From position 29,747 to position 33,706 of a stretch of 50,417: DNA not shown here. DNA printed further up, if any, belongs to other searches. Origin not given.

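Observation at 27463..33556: Self-contained sigma-54 circuit: GAF activator, full-consensus -24/-12 promoter, small wHTH-like ORF, 1219-aa T9SS cargo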

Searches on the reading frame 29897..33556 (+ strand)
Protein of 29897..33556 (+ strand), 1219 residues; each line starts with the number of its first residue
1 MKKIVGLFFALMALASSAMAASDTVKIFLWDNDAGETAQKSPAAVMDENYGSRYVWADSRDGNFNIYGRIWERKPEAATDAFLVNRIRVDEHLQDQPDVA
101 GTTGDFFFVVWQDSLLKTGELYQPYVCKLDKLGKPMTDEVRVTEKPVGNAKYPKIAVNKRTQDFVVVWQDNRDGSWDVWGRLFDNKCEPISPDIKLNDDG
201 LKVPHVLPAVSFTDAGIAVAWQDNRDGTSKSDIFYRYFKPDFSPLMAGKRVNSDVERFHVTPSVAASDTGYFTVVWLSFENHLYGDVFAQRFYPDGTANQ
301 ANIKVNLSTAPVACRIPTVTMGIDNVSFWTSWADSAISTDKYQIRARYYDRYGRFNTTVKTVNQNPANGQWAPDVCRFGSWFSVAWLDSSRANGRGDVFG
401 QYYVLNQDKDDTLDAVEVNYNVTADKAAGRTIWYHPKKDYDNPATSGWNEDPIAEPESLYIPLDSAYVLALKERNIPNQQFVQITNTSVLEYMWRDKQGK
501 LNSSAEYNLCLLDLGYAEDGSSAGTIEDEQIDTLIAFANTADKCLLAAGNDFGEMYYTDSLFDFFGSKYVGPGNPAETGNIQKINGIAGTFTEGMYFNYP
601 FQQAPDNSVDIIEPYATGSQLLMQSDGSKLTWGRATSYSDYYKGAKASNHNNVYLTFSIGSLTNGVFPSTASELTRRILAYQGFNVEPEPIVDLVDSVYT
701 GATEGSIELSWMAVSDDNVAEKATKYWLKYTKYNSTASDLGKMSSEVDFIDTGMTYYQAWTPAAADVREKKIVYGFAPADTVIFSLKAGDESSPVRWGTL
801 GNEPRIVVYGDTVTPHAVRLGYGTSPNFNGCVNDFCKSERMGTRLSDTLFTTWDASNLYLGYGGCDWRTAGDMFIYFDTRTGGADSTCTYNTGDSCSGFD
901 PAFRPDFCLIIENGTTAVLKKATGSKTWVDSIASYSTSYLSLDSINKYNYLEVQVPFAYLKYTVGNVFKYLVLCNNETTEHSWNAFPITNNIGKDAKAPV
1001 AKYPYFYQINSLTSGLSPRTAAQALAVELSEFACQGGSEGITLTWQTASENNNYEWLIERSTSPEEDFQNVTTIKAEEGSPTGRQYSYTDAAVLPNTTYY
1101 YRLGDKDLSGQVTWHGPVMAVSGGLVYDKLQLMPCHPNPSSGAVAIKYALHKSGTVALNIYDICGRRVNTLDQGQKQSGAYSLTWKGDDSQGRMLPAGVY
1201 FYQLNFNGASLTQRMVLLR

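Call 5: search_protein_families(library=pfam, proteins=[window:29897-33556:+], max_evalue=0.01)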
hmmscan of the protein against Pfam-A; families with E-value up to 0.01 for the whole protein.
window:29897-33556:+ (1219 aa): 4 families
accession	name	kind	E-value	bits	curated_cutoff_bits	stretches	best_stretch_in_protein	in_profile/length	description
PF13860.13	FlgD_ig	-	6.8e-11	42.4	27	1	1144-1203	12-72/79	FlgD Ig-like domain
PF18962.6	Por_Secre_tail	-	7.5e-06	26.6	27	1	1137-1216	3-74/75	Secretion system C-terminal sorting domain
PF16656.11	Pur_ac_phosph_N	-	5.7e-05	24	30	1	1038-1107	12-82/93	Purple acid Phosphatase, N-terminal domain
PF13585.12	CHU_C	-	6.5e-05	23.4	27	1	1155-1209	28-76/86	CHU_C Type IX secretion signal domain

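Call 46: search_protein_families(library=ncbifam, proteins=[window:29897-33556:+], max_evalue=0.01)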
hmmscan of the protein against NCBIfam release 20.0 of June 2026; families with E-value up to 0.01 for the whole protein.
window:29897-33556:+ (1219 aa): 8 families
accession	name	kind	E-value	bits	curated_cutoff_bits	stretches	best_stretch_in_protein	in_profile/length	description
TIGR04183.1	Por_Secre_tail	domain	1.3e-07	31.5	23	1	1137-1216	3-70/72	T9SS type A sorting domain-containing protein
NF005176.1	PRK06655.1-1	equivalog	1.4e-06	28.3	230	1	1152-1204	95-147/197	flagellar hook assembly protein FlgD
NF033707.1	T9SS_sortase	equivalog_domain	1.2e-05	23.2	420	1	1135-1207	1001-1078/1095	type IX secretion system sortase PorU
TIGR04275.1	beta_prop_Msarc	repeat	6e-05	22.7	85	0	165-179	20-34/40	beta-propeller repeat protein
NF038113.1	T9SSA_dep_M36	equivalog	6.4e-05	21.3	885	1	1133-1216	793-867/869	T9SS-dependent M36 family metallopeptidase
NF009277.0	PRK12634.1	equivalog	0.00063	19.9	333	1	1142-1200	110-168/221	flagellar basal body rod modification protein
NF009276.0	PRK12633.1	equivalog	0.0057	16.4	383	0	1144-1204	118-179/234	flagellar basal body rod modification protein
NF009453.0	PRK12813.1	equivalog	0.0089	15.6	264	0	1158-1205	128-172/223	flagellar basal body rod modification protein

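Call 51: search_solved_structures(query=window:29897-33553:+, max_evalue=1)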
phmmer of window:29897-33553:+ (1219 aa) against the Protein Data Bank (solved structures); distinct sequences matched with E-value up to 1: 3.
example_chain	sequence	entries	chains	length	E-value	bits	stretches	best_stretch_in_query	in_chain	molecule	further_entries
3osv_A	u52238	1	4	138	3.6e-06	28.2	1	1153-1204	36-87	Flagellar basal-body rod modification protein FlgD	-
7eh9_A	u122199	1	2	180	0.011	16.7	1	1155-1206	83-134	Basal-body rod modification protein FlgD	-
7bhq_A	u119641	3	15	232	0.017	16.1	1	1155-1206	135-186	Basal-body rod modification protein FlgD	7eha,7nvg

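Call 53: find_homologous_proteins(query=window:29897-33553:+, max_evalue=0.00001)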
Query window:29897-33553:+ (1219 aa): 167 proteins with E <= 0.00001 among 8000 candidates; the best 120 are listed.
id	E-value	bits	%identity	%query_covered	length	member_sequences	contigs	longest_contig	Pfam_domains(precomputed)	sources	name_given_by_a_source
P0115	0.0e+0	2480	86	100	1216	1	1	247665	PF13860.13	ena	-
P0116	0.0e+0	2257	80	100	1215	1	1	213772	PF18962.8,PF13860.13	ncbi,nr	ncbi:T9SS type A sorting domain-containing protein [candidate division TA06 bacterium]|nr:T9SS type 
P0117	0.0e+0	2237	79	99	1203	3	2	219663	PF18962.8,PF13860.13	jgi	jgi:hypothetical protein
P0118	0.0e+0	2235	79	100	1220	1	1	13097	PF18962.8,PF13860.13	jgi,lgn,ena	-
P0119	0.0e+0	2195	78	100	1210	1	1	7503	PF18962.8,PF13860.13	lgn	-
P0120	0.0e+0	2157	76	100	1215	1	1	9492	PF18962.8,PF13860.13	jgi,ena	-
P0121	0.0e+0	2089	74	100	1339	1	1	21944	PF18962.8,PF13860.13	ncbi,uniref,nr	ncbi:T9SS type A sorting domain-containing protein [candidate division TA06 bacterium]|uniref:T9SS t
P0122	0.0e+0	2066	73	99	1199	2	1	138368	PF18962.8,PF13860.13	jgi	jgi:hypothetical protein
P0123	0.0e+0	2061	72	100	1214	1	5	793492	PF18962.8,PF13860.13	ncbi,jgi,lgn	jgi:hypothetical protein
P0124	0.0e+0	2046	72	100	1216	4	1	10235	PF18962.8,PF13860.13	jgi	jgi:hypothetical protein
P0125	0.0e+0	2026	74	100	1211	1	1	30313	PF13585.13,PF18962.8,PF13860.13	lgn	-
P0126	0.0e+0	1938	68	100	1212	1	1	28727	PF18962.8,PF13860.13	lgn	-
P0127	0.0e+0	1848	68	100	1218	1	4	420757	PF13585.13,PF18962.8,PF13860.13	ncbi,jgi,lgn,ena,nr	ncbi:MAG: T9SS type A sorting domain-containing protein [Candidatus Edwardsbacteria bacterium]|nr:T9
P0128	0.0e+0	1847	66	100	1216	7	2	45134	PF13860.13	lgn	-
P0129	0.0e+0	1837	67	100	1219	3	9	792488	PF18962.8,PF13860.13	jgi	-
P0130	0.0e+0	1818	65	100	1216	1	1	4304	PF18962.8,PF13860.13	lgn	-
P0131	0.0e+0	1752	65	100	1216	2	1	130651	PF13585.13,PF18962.8,PF13860.13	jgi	-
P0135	0.0e+0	1632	60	100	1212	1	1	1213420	PF18962.8,PF13860.13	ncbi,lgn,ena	-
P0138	0.0e+0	1035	43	98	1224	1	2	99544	PF13860.13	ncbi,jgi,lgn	jgi:hypothetical protein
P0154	3.8e-122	427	31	91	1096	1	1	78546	PF18962.8,PF13860.13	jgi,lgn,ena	-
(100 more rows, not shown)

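Call 54: find_encoding_contigs(protein=P0138, flank=7000, max_places=1)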
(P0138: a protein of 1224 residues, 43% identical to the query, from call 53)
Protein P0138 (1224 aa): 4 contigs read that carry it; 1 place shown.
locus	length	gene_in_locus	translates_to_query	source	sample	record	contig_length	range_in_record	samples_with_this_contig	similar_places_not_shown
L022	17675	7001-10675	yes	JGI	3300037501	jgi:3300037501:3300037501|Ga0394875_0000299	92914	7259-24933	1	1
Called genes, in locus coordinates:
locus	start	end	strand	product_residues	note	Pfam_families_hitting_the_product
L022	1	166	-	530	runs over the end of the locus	PF00226:DnaJ, PF23914:TPR_CcmH_CycH (faint), PF00515:TPR_1 (faint), PF07719:TPR_2 (faint), PF13181:TPR_8 (faint), PF14559:TPR_19 (weak), PF13414:TPR_11 (weak), PF13431:TPR_17 (weak)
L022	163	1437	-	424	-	-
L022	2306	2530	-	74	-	-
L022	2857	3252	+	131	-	-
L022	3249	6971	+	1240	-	PF13860:FlgD_ig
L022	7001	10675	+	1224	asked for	PF13860:FlgD_ig (weak)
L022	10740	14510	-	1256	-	PF00211:Guanylate_cyc, PF13191:AAA_16, PF07719:TPR_2 (faint), PF10602:RPN7 (faint), PF12862:ANAPC5 (faint), PF13374:TPR_10 (faint), PF13424:TPR_12, PF17874:TPR_MalT, +6 more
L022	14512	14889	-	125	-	-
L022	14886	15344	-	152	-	PF00027:cNMP_binding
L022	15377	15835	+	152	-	PF00027:cNMP_binding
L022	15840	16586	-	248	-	PF02811:PHP (weak)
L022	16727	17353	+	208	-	PF00440:TetR_N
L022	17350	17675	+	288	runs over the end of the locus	PF25917:BSH_RND (weak), PF25973:BSH_CzcB (weak), PF26002:Beta-barrel_AprE (faint), PF25954:Beta-barrel_RND_2, PF25990:Beta-barrel_YknX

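Call 55: find_encoding_contigs(protein=P0154, flank=7000, max_places=1)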
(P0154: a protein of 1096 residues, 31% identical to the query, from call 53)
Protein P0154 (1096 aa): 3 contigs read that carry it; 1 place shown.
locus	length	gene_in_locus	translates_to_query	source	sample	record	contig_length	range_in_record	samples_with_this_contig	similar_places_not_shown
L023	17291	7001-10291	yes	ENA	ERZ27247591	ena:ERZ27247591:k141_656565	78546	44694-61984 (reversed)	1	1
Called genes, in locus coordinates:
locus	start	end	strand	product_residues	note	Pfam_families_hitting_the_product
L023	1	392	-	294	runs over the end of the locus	PF20706:GT4-conflict, PF00534:Glycos_transf_1, PF13692:Glyco_trans_1_4, PF13524:Glyco_trans_1_2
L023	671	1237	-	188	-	PF00160:Pro_isomerase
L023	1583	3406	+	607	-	PF13509:S1_2 (faint), PF23459:S1_RRP5 (faint), PF21710:Spt6_S1 (faint), PF00575:S1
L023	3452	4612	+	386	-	PF00919:UPF0004, PF04055:Radical_SAM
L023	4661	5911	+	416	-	PF00919:UPF0004, PF04055:Radical_SAM, PF01938:TRAM (faint)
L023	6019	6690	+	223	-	PF01791:DeoC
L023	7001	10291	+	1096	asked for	PF13860:FlgD_ig (weak), PF18962:Por_Secre_tail (weak)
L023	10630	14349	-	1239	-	PF00211:Guanylate_cyc, PF13191:AAA_16, PF10602:RPN7 (faint), PF13432:TPR_16 (faint), PF00515:TPR_1 (faint), PF13424:TPR_12, PF17874:TPR_MalT (weak), PF13424:TPR_12, +5 more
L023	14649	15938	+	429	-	PF00675:Peptidase_M16, PF05193:Peptidase_M16_C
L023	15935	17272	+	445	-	PF00675:Peptidase_M16, PF05193:Peptidase_M16_C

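Call 56: find_encoding_contigs(protein=P0135, flank=7000, max_places=1)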
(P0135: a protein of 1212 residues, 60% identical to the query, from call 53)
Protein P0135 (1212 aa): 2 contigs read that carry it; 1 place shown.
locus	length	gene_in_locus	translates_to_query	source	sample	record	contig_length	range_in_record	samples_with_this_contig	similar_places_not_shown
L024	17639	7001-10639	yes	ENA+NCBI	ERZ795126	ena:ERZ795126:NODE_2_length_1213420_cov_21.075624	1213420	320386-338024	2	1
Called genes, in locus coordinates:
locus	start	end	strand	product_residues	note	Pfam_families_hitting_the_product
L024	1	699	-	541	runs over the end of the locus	PF13185:GAF_2 (weak), PF01590:GAF, PF13492:GAF_3, PF00512:HisKA, PF02518:HATPase_c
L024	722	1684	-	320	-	PF04055:Radical_SAM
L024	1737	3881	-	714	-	PF00580:UvrD-helicase, PF01443:Viral_helicase1 (faint), PF13245:AAA_19, PF13604:AAA_30 (faint), PF13361:UvrD_C, PF13538:UvrD_C_2, PF21196:PcrA_UvrD_tudor (weak)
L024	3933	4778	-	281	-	-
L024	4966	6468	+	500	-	PF01590:GAF, PF13185:GAF_2, PF13492:GAF_3, PF00158:Sigma54_activat, PF14532:Sigma54_activ_2, PF07728:AAA_5 (weak), PF25601:AAA_lid_14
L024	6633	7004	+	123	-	-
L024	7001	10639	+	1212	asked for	PF13860:FlgD_ig (weak), PF18962:Por_Secre_tail (weak)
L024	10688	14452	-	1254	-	PF00515:TPR_1 (faint), PF07721:TPR_4 (faint), PF00211:Guanylate_cyc, PF13191:AAA_16, PF13424:TPR_12, PF17874:TPR_MalT (weak), PF13424:TPR_12, PF17874:TPR_MalT, +5 more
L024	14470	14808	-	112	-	-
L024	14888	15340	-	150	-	PF00027:cNMP_binding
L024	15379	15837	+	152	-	PF00027:cNMP_binding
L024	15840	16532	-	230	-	PF02811:PHP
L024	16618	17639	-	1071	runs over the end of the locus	PF00027:cNMP_binding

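Call 88: predict_structure(alignment_id=A6)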
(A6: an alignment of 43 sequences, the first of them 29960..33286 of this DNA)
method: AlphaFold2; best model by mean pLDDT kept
length: 1109 residues; sequences in the alignment: 43
mean_pLDDT: 75.0   pTM: 0.52
mean pLDDT of the five models: 75.0, 74.5, 74.5, 70.7, 67.9
residues with pLDDT >= 90: 229; 70-90: 520; 50-70: 255; < 50: 105
segments of 3 or more residues with pLDDT < 50: 371-373, 405-443, 468-478, 581-584, 607-609, 625-627, 791-814, 975-977, 1104-1109
pLDDT, mean of each block of 10 residues (from residue 1): 69 69 92 88 87 78 80 91 91 71 94 92 90 94 96 94 96 91 94 96 86 95 93 89 93 92 89 90 82 90 90 72 88 81 75 91 82 70 78 82 54 34 30 32 59 64 60 49 70 63 66 78 74 75 77 54 76 70 55 74 62 68 54 70 60 78 77 68 75 79 86 74 73 73 87 71 83 65 74 38 38 56 76 79 72 83 68 57 83 80 75 75 61 83 82 76 80 55 78 66 61 78 72 82 86 70 80 85 78 79 42
secondary structure, 60 per line:
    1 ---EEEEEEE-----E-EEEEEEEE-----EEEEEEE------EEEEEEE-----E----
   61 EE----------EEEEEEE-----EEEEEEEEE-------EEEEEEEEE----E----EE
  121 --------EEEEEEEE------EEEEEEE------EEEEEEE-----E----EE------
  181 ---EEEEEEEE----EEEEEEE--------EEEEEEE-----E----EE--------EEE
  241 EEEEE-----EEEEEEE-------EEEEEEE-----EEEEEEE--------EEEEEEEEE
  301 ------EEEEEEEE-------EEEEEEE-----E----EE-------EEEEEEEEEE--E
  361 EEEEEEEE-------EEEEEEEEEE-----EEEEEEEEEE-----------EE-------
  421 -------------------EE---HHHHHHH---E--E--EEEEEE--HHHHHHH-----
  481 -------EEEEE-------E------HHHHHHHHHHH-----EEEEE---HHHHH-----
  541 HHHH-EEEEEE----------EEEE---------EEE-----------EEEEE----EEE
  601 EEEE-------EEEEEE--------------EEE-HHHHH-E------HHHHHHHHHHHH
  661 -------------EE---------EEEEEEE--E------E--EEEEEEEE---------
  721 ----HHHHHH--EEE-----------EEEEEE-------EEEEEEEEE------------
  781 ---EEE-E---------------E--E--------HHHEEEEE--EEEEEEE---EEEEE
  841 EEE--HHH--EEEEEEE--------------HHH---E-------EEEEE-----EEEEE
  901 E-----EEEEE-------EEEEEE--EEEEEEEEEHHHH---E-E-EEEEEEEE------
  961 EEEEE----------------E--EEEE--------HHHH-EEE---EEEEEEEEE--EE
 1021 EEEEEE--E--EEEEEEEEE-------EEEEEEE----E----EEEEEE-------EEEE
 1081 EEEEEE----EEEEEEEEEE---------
elements in order (helices of 4 or more, strands of 3 or more residues): E4-10 E18-25 E31-37 E44-50 E73-79 E85-93 E101-109 E129-136 E143-149 E156-162 E184-191 E196-202 E211-217 E238-245 E251-257 E265-271 E277-283 E292-300 E307-314 E322-328 E348-357 E360-368 E376-385 E391-400 H445-451 E461-466 H469-475 E488-492 H507-517 E523-527 H531-535 H541-544 E546-551 E562-565 E575-577 E589-593 E598-604 E612-617 E632-634 H636-640 H649-660 E685-691 E704-711 H725-730 E733-735 E747-752 E760-768 E784-786 E819-823 E826-832 E836-843 E851-857 E886-890 E896-901 E907-911 E919-924 E927-935 H936-939 E947-954 E961-965 E985-988 H997-1000 E1002-1004 E1008-1016 E1019-1026 E1032-1040 E1048-1054 E1064-1069 E1077-1086 E1091-1100
